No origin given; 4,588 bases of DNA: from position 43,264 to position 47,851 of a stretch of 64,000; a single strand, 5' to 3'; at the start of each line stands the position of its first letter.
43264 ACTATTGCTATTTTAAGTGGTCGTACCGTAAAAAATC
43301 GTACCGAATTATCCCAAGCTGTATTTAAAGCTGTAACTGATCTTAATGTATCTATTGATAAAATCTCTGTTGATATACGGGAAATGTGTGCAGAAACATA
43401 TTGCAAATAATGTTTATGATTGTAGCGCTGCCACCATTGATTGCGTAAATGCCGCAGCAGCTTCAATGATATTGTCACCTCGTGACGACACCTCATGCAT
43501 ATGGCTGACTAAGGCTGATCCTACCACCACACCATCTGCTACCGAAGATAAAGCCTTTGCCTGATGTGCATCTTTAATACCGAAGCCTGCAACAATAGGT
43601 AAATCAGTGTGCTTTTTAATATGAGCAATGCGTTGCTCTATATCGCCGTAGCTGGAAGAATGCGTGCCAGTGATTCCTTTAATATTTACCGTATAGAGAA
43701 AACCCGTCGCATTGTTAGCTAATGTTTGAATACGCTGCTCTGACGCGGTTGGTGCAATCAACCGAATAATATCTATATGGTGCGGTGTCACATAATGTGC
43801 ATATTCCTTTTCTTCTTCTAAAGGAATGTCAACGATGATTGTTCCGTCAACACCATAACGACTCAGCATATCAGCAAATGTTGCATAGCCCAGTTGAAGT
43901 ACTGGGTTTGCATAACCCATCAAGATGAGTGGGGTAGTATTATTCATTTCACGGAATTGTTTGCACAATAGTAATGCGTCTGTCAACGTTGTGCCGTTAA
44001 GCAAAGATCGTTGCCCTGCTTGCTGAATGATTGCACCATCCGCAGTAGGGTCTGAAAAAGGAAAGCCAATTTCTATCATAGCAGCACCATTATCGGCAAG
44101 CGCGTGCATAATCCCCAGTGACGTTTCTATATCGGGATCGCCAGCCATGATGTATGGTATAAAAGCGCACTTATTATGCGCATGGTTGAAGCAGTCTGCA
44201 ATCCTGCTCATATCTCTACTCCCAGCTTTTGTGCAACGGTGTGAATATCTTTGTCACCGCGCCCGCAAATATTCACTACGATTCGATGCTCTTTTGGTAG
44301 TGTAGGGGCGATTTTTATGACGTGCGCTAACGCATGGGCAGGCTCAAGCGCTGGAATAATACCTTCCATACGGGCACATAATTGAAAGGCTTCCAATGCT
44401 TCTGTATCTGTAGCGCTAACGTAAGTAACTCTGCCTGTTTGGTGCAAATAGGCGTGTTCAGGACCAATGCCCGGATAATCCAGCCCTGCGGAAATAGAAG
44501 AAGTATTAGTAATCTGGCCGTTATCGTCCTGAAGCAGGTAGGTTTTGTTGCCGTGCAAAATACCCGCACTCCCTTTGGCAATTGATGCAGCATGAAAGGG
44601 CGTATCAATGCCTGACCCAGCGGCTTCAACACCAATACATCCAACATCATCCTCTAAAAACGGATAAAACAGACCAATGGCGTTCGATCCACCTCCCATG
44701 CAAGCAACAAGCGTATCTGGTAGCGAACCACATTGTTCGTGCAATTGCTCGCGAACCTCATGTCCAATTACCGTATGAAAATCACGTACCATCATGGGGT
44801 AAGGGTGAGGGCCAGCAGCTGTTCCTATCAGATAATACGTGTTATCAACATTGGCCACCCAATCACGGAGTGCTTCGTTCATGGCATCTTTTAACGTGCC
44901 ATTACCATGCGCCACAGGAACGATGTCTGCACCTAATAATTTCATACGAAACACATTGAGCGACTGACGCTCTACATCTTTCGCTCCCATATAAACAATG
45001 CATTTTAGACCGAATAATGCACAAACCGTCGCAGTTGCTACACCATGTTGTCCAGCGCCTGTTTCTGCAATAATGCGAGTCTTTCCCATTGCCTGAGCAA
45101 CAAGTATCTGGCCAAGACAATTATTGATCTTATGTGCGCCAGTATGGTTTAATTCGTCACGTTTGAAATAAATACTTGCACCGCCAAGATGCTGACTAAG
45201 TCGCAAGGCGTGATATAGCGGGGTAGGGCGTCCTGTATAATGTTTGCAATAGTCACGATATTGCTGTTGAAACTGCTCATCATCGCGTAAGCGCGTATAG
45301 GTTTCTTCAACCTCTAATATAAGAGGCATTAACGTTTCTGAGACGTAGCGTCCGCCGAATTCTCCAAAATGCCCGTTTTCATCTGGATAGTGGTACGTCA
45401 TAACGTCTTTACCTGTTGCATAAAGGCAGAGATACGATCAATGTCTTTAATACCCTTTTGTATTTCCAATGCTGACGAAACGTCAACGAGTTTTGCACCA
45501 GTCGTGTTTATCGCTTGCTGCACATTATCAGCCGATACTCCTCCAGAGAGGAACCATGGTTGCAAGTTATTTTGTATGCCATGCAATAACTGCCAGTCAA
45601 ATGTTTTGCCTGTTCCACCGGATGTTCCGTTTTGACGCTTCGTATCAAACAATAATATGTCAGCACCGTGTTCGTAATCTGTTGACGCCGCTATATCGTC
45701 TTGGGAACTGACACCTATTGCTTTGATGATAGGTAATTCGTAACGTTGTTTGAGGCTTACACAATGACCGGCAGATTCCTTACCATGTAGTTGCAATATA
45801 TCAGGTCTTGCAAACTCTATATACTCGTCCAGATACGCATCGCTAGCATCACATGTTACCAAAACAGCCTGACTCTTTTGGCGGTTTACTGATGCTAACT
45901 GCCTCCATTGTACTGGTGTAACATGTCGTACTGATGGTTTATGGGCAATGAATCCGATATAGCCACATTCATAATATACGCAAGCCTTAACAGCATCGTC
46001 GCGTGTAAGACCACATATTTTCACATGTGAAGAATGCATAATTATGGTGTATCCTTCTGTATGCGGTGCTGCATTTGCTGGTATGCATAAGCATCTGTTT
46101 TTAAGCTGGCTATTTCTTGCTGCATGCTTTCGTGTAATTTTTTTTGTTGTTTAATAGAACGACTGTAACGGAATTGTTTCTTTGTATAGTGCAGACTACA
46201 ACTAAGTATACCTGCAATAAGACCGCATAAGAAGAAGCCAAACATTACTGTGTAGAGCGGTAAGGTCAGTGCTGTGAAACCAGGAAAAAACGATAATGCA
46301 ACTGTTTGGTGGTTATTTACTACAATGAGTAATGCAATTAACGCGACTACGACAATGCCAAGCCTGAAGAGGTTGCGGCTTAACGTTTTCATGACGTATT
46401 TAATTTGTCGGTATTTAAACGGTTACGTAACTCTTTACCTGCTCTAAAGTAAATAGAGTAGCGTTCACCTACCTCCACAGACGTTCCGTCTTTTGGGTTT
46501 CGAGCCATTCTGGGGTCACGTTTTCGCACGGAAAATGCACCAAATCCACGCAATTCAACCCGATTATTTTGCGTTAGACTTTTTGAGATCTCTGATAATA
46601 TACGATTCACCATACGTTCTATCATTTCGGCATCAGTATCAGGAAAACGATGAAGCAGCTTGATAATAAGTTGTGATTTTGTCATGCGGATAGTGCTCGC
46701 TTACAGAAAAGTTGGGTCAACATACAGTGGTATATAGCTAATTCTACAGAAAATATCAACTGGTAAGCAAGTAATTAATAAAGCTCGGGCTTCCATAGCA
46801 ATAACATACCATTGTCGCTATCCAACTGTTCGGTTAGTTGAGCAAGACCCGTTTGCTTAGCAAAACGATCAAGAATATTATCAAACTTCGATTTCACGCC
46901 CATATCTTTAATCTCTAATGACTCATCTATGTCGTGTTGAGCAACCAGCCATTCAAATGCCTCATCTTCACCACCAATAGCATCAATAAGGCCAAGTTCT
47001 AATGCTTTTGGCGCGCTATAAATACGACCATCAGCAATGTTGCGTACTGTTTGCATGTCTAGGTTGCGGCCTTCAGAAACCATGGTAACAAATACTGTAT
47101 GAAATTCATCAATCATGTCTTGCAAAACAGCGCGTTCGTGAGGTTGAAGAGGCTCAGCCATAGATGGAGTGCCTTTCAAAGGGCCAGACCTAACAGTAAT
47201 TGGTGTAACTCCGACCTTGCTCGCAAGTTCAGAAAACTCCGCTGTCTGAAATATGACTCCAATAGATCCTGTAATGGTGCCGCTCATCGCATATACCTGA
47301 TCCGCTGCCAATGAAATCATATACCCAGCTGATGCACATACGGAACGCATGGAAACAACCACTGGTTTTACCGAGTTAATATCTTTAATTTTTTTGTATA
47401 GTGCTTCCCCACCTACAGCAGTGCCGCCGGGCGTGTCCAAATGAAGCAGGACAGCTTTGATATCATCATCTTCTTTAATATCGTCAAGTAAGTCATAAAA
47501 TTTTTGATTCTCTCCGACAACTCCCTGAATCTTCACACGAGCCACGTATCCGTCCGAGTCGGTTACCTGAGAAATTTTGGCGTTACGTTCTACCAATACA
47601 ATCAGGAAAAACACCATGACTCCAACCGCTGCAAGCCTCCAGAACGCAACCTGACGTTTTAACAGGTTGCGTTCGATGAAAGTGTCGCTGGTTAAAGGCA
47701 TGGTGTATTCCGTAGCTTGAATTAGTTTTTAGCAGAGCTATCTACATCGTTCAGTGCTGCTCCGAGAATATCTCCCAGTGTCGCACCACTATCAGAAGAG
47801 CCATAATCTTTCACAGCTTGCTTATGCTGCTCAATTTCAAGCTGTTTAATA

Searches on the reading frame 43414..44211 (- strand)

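Call 90: search_protein_families(library=pfam, proteins=[window:43414-44211:-], max_evalue=0.0001)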
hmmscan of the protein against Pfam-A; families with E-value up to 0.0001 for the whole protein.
window:43414-44211:- (265 aa): 2 families
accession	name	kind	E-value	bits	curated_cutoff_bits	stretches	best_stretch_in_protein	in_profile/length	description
PF00290.26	Trp_syntA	-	2.4e-82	276.2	27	1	11-262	6-257/259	Tryptophan synthase alpha chain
PF01884.23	PcrB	-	3.6e-05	23.8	23.9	1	185-238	162-215/226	PcrB family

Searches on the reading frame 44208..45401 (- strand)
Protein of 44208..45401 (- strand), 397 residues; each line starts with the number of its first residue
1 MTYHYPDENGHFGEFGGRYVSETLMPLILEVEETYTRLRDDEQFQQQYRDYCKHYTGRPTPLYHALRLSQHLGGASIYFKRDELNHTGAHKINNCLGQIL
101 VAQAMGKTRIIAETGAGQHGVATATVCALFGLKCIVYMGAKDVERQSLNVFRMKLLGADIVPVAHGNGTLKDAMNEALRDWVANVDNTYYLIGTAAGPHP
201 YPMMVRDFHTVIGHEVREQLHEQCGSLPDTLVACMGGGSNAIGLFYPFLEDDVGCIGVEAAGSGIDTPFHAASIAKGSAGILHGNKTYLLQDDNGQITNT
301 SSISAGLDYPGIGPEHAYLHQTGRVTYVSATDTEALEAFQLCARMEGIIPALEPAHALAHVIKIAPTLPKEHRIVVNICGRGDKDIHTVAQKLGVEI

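Call 90: search_protein_families(library=pfam, proteins=[window:44208-45401:-], max_evalue=0.0001)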
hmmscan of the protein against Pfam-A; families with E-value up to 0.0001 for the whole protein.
window:44208-45401:- (397 aa): 1 family
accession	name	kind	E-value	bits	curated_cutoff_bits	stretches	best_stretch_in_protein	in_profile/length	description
PF00291.31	PALP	-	1.3e-45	156.5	35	1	57-380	5-295/295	Pyridoxal-phosphate dependent enzyme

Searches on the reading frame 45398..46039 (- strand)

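Call 90: search_protein_families(library=pfam, proteins=[window:45398-46039:-], max_evalue=0.0001)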
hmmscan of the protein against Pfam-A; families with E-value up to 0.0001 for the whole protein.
window:45398-46039:- (213 aa): 2 families
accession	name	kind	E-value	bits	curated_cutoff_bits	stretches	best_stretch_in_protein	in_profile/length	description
PF00697.28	PRAI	-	1.3e-40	139.6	22.7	1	6-209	1-193/193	N-(5'phosphoribosyl)anthranilate (PRA) isomerase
PF02581.23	TMP-TENI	-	3.3e-05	23.8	27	1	106-191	96-180/180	Thiamine monophosphate synthase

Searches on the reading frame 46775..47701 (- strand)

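Call 99: search_protein_families(library=pfam, proteins=[window:46775-47701:-], max_evalue=0.0001)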
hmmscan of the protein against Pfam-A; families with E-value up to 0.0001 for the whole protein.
window:46775-47701:- (308 aa): 2 families
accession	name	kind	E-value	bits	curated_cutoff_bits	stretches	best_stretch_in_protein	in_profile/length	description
PF01343.23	Peptidase_S49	-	5.5e-45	153.5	24.9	1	109-257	4-152/154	Peptidase family S49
PF25145.1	NfeD1b_N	-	2.6e-06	27.6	40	1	77-153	27-101/189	NfeD1b, N-terminal domain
